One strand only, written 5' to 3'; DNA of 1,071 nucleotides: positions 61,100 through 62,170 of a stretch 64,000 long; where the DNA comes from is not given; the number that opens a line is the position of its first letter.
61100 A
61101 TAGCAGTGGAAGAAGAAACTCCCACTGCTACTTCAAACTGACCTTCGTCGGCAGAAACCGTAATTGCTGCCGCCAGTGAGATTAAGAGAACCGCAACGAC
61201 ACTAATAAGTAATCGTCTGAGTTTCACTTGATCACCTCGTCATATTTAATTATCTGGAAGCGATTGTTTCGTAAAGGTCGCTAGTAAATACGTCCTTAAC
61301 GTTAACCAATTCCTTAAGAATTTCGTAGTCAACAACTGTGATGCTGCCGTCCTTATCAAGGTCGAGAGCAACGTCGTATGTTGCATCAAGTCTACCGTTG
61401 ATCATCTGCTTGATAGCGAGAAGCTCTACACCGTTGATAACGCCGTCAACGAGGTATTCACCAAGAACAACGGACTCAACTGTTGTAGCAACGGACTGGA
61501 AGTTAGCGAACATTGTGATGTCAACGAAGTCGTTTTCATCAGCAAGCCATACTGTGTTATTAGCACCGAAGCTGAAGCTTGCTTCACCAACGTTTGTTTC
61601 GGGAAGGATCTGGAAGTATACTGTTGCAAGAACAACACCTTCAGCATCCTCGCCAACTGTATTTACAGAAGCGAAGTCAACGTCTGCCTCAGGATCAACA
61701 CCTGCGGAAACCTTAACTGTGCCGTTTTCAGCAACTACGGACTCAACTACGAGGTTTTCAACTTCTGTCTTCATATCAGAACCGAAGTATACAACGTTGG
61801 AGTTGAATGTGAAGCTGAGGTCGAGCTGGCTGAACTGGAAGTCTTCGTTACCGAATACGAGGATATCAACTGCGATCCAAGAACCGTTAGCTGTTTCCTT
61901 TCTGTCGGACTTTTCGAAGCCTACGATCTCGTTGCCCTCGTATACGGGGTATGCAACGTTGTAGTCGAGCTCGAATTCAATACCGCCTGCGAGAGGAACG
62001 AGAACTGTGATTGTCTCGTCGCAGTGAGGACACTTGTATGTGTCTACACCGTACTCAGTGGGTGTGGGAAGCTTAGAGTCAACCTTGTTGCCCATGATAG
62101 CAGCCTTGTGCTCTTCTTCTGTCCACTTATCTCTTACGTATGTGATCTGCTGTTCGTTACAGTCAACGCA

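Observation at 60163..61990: Adjacent cohesin-like and dockerin-like domains suggest a self-contained two-protein surface-anchoring pair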

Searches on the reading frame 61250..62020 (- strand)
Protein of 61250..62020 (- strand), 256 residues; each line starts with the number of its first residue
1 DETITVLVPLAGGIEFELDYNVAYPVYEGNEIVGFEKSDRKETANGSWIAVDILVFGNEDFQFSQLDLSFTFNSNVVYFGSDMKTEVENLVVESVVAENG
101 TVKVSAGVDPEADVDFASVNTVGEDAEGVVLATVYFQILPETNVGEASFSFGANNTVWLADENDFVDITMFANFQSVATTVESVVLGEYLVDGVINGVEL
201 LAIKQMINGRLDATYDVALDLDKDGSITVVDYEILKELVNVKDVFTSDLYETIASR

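Call 7: search_solved_structures(query=window:61250-62020:-, max_evalue=10, show_alignments=3)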
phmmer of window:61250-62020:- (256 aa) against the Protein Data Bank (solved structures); distinct sequences matched with E-value up to 10: 8.
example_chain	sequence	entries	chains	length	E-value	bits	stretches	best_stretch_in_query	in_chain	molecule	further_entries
6kg9_A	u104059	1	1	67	0.0036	20.5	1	182-239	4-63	And cellulose-binding endoglucanase family 9 CelL ortholog dockerin domain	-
4wi0_B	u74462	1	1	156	0.0058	19.8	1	119-235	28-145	Cellulosomal scaffoldin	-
6kgc_B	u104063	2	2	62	0.0091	19.1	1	184-238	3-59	And cellulose-binding endoglucanase family 9 CelL ortholog dockerin domain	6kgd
6kge_D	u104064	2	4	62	0.0096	19.1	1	184-238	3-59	And cellulose-binding endoglucanase family 9 CelL ortholog dockerin domain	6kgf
4u3s_B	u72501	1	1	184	0.013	18.6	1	119-237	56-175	Cellulosomal scaffoldin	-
2ccl_B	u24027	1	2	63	0.028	17.5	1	184-236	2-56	ENDO-1,4-BETA-XYLANASE Y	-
1ohz_B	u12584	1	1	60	0.4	13.8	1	187-236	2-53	ENDO-1,4-BETA-XYLANASE Y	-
2vn5_B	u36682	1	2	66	1.1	12.3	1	184-238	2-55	ENDOGLUCANASE A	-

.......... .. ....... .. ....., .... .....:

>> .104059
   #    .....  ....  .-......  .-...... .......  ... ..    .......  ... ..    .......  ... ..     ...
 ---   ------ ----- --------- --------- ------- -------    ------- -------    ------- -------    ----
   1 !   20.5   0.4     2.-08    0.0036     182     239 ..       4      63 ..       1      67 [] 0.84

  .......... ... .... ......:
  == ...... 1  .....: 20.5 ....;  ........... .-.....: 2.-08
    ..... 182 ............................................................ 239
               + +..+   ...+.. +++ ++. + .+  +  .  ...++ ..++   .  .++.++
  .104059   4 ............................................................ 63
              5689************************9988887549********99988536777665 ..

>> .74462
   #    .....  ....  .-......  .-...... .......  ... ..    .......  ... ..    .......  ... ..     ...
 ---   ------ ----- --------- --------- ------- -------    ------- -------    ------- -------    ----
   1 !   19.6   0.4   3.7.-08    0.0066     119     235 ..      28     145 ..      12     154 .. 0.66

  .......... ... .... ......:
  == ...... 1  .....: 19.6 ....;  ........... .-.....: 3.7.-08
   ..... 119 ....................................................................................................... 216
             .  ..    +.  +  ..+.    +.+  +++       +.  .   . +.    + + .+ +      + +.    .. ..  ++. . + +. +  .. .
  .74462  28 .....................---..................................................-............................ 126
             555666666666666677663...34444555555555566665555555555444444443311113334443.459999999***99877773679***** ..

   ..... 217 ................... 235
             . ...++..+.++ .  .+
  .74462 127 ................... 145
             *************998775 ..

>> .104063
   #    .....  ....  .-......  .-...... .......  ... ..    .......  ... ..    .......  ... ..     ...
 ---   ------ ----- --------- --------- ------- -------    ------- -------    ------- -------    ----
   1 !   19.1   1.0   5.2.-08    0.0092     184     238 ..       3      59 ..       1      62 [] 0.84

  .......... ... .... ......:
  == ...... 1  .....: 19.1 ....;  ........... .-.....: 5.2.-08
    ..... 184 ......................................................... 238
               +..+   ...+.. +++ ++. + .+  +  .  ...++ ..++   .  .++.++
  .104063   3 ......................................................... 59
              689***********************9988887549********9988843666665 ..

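Call 14: find_homologous_proteins(query=window:61250-62020:-, max_evalue=0.001)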
Query window:61250-62020:-: 1700 candidates shared short words with the query, none scored E <= 0.001.

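Call 22: search_solved_structures(query=A1, max_evalue=10, show_alignments=2)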
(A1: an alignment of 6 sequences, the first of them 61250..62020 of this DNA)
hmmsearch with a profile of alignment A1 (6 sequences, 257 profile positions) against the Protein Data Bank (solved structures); distinct sequences matched with E-value up to 10: 37.
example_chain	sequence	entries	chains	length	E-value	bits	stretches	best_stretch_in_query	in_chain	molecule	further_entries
1daq_A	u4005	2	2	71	9.1e-08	35.2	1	183-243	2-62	ENDOGLUCANASE SS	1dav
2mte_A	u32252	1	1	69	1.4e-07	34.6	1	184-243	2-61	Cellulose 1,4-beta-cellobiosidase (reducing end) CelS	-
2vn6_B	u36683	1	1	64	9.5e-07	31.9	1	185-242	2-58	ENDOGLUCANASE A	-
2vn5_B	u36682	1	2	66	1.2e-06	31.6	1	185-242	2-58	ENDOGLUCANASE A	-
4u3s_B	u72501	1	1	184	1.9e-06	30.9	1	75-238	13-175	Cellulosomal scaffoldin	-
4wi0_B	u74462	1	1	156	2.7e-06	30.4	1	159-236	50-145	Cellulosomal scaffoldin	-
2ccl_B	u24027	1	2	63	2.8e-06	30.4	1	185-240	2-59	ENDO-1,4-BETA-XYLANASE Y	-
4fl4_A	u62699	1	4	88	7.5e-06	29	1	181-240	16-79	Glycoside hydrolase family 9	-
6kg9_A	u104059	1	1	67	1.4e-05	28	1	184-241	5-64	And cellulose-binding endoglucanase family 9 CelL ortholog dockerin domain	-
1ohz_B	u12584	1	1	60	2.1e-05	27.5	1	187-240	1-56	ENDO-1,4-BETA-XYLANASE Y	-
6kge_D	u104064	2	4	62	2.4e-05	27.3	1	186-239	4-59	And cellulose-binding endoglucanase family 9 CelL ortholog dockerin domain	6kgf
4uyp_B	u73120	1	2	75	2.5e-05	27.3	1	187-246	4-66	Cellulosomal scaffoldin adaptor protein B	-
4uyq_B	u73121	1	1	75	3.1e-05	26.9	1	187-246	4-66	Cellulosomal scaffoldin adaptor protein B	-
2yik_A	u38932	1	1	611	8e-05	25.6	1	184-241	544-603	ENDOGLUCANASE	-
6kgc_B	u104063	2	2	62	9.3e-05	25.4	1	186-239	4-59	And cellulose-binding endoglucanase family 9 CelL ortholog dockerin domain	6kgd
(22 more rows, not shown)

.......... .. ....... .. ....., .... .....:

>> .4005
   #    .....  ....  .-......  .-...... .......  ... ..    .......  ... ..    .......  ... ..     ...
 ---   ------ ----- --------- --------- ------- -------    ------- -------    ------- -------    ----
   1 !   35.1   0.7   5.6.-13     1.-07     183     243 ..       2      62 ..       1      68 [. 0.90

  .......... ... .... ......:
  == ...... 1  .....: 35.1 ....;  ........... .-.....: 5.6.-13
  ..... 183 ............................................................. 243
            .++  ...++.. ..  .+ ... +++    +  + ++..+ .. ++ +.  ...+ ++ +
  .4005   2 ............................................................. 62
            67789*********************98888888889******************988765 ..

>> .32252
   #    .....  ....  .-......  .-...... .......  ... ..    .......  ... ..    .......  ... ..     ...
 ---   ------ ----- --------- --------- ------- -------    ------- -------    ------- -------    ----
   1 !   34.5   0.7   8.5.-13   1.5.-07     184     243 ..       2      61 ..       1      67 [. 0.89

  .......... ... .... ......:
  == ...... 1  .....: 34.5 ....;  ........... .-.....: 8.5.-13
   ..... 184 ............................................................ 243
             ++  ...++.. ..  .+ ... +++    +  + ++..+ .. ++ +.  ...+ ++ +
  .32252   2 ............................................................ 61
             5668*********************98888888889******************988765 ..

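Call 40: predict_structure(alignment_id=A3)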
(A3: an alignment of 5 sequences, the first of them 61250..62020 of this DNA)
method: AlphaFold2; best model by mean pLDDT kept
length: 256 residues; sequences in the alignment: 5
mean_pLDDT: 64.4   pTM: 0.60
mean pLDDT of the five models: 64.4, 58.3, 49.3, 49.0, 48.7
residues with pLDDT >= 90: 0; 70-90: 129; 50-70: 43; < 50: 84
segments of 3 or more residues with pLDDT < 50: 1-12, 187-202, 204-256
pLDDT, mean of each block of 10 residues (from residue 1): 34 73 73 74 72 78 84 72 75 80 86 82 63 77 68 82 74 75 57 40 47 35 36 45 43 40
secondary structure, 60 per line:
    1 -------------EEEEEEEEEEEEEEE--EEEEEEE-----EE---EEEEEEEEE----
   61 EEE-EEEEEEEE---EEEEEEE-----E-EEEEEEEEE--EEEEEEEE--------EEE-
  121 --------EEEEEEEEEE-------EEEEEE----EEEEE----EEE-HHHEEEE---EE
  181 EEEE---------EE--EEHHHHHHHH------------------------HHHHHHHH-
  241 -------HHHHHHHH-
elements in order: E14-28 E31-37 E48-56 E61-63 E65-72 E76-82 E90-98 E101-108 E117-119 E129-138 E146-151 E156-160 E165-167 E172-175 E179-184 H200-207 H232-239 H248-255

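Call 43: fold_search(model_id=the predicted structure, library=pdb)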
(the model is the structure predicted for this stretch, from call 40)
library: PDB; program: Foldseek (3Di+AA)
matches with E <= 10: 1624; with E <= 0.001: 34
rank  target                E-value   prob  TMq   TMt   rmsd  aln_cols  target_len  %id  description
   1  5aoz                  7.9e-06  1.00  0.33  0.56   8.6       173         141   15  High resolution SeMet structure of the third cohesin from Ruminococcus flavefaciens scaffoldin protein, ScaB (released 2016-09-28)
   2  5m2s_A                8.8e-06  1.00  0.35  0.59   7.8       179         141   13  R. flavefaciens' third ScaB cohesin in complex with a group 1 dockerin (released 2017-07-05)
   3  5lxv_C                1.0e-05  1.00  0.37  0.52   6.4       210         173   10  Crystal structure of Ruminococcus flavefaciens scaffoldin C cohesin in complex with a dockerin from an uncharacterized (released 2016-10-19)
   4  5m2o_A                1.4e-05  1.00  0.34  0.59   8.2       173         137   14  R. flavefaciens' third ScaB cohesin in complex with a group 1 dockerin (released 2017-07-05)
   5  3fnk_C                1.5e-05  1.00  0.33  0.47   5.2       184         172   12  Crystal structure of the second type II cohesin module from the cellulosomal adaptor ScaA scaffoldin of Acetivibrio ce (released 2009-06-23)
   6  5nrm_A                2.4e-05  1.00  0.40  0.67   4.4       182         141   15  Crystal structure of the sixth cohesin from Acetivibrio cellulolyticus' scaffoldin B in complex with Cel5 dockerin S51 (released 2018-01-31)
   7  9ifr                  2.9e-05  1.00  0.33  0.59   5.0       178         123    8  CLIPPER domain from the Gram-negative fibrillar adhesin "B9T28_05395 (released 2025-11-26)
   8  5lxv_A                3.8e-05  1.00  0.36  0.51   7.4       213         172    9  Crystal structure of Ruminococcus flavefaciens scaffoldin C cohesin in complex with a dockerin from an uncharacterized (released 2016-10-19)
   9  2vn5_C                4.3e-05  1.00  0.41  0.67   4.2       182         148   12  The Clostridium cellulolyticum dockerin displays a dual binding mode for its cohesin partner (released 2008-05-20)
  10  2jh2_A                4.3e-05  1.00  0.38  0.66   4.3       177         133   14  X-ray crystal structure of a cohesin-like module from Clostridium perfringens (released 2007-11-06)
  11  5n5p_C                6.0e-05  1.00  0.33  0.56   7.3       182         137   12  Crystal structure of Ruminococcus flavefaciens' type III complex containing the fifth cohesin from scaffoldin B and th (released 2018-02-28)
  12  1g1k_A                6.7e-05  1.00  0.34  0.55   6.4       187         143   14  COHESIN MODULE FROM THE CELLULOSOME OF CLOSTRIDIUM CELLULOLYTICUM (released 2000-11-22)
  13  2vn5_A                8.9e-05  1.00  0.39  0.64   4.7       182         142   12  The Clostridium cellulolyticum dockerin displays a dual binding mode for its cohesin partner (released 2008-05-20)
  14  2jh2_C                9.4e-05  1.00  0.36  0.64   4.7       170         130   14  X-ray crystal structure of a cohesin-like module from Clostridium perfringens (released 2007-11-06)
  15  4ums                  1.1e-04  1.00  0.41  0.63   4.2       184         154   11  The crystal structure of the seventh ScaB type I cohesin from Pseudobacteroides cellulosolvens (released 2015-05-06)
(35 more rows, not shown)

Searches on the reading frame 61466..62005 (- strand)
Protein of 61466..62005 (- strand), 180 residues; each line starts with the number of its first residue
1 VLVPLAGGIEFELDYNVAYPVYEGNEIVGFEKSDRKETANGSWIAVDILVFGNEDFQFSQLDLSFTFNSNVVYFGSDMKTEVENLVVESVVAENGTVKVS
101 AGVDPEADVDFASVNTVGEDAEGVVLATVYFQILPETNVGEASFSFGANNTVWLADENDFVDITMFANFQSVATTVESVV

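Call 31: search_protein_representatives(protein=window:61466-62005:-)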
Query: 180 residues. Proteins with E-value up to 0.001 (for the whole library): 2; up to 1e-10: 2; up to 1e-30: 2. The best 2 are listed.
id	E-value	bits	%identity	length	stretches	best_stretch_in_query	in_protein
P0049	1.1e-55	204.6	59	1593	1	2-178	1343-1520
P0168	7.9e-47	175.7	57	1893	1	3-170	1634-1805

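Call 37: search_solved_structures(query=A4, max_evalue=10, show_alignments=2)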
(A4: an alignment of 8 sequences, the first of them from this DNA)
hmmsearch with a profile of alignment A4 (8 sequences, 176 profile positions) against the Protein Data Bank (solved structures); distinct sequences matched with E-value up to 10: 3.
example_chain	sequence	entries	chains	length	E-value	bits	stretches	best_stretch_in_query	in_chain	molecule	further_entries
5m2o_A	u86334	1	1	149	0.15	15.1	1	39-166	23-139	Putative cellulosomal scaffoldin protein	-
5aoz_A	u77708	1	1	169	0.24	14.4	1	39-166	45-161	PUTATIVE CELLULOSOMAL SCAFFOLDIN PROTEIN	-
4epq_A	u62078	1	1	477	0.82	12.7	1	12-76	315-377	Poly(ADP-ribose) glycohydrolase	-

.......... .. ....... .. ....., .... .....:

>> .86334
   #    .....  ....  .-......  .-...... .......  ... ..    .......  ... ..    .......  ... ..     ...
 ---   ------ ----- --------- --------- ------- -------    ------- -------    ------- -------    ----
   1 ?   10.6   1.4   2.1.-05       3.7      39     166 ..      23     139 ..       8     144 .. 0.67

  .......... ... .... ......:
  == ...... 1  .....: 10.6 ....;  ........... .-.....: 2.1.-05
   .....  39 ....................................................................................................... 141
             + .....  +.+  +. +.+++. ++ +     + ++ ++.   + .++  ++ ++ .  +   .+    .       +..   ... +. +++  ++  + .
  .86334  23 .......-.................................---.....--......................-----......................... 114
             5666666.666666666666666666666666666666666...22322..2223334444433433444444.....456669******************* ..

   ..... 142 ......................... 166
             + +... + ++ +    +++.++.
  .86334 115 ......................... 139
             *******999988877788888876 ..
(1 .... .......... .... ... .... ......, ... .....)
